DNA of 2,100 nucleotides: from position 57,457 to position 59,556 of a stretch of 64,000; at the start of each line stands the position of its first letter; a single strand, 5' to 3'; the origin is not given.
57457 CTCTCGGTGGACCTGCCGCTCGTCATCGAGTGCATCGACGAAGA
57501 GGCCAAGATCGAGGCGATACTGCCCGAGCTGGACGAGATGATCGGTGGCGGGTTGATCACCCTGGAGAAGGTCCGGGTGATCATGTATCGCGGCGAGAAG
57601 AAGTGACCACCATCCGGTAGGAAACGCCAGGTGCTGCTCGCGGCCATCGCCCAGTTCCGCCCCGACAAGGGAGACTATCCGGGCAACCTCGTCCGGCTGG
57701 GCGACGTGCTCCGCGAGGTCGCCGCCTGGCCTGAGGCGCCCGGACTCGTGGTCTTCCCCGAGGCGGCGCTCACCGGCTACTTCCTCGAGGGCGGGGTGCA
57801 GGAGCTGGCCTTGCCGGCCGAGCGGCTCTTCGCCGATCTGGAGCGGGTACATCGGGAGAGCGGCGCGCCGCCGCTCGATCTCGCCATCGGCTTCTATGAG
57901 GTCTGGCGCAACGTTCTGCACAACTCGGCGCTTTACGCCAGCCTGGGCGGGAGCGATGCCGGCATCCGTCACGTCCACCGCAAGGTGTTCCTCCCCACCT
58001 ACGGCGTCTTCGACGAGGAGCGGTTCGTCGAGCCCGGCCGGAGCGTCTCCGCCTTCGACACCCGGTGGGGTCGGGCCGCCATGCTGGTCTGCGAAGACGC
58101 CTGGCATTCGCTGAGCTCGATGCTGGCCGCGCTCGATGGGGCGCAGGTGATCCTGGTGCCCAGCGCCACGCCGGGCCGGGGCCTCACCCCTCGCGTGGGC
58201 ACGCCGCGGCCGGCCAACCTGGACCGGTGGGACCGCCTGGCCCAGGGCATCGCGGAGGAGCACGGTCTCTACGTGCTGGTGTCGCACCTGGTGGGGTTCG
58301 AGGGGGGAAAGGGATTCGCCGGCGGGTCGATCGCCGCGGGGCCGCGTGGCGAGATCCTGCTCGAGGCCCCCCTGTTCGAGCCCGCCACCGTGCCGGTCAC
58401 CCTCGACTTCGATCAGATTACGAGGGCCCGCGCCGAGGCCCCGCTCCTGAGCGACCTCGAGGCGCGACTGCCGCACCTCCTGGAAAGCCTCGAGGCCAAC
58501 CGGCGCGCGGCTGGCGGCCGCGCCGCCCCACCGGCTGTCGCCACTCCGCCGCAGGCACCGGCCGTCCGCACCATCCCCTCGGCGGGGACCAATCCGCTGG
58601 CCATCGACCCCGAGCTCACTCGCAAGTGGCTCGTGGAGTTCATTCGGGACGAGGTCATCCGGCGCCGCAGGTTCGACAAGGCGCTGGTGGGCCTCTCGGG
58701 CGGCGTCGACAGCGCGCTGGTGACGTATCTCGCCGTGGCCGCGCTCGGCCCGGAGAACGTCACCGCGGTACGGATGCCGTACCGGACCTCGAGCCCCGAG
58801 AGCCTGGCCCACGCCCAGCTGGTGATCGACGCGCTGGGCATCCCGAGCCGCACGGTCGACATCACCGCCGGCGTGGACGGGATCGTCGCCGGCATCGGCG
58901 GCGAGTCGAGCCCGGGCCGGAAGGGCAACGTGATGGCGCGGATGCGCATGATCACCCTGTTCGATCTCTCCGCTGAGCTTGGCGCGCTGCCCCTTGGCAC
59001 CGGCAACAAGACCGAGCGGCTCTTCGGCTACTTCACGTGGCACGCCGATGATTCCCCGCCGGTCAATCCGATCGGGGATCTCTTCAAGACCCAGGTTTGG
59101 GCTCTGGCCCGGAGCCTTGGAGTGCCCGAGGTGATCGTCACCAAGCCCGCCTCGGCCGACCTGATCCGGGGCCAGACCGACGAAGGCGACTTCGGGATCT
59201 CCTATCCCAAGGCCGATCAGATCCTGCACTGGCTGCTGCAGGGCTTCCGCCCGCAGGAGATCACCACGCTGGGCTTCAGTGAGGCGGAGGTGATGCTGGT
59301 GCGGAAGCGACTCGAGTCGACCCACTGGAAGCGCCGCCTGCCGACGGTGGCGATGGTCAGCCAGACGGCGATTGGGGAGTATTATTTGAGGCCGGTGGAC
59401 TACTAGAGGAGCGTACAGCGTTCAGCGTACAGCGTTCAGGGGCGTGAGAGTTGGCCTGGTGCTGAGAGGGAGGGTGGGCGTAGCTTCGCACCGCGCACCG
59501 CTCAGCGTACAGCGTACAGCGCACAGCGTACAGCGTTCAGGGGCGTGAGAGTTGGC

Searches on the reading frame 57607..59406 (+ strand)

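Call 53: search_protein_families(library=pfam, proteins=[window:57607-59406:+], max_evalue=0.00001)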
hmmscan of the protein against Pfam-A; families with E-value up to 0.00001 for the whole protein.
window:57607-59406:+ (599 aa): 2 families
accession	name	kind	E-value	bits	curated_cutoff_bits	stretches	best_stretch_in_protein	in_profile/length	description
PF02540.23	NAD_synthase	-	4.8e-63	213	21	1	342-579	5-242/242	NAD synthase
PF00795.27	CN_hydrolase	-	4.2e-25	89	23.2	1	11-275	1-255/256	Carbon-nitrogen hydrolase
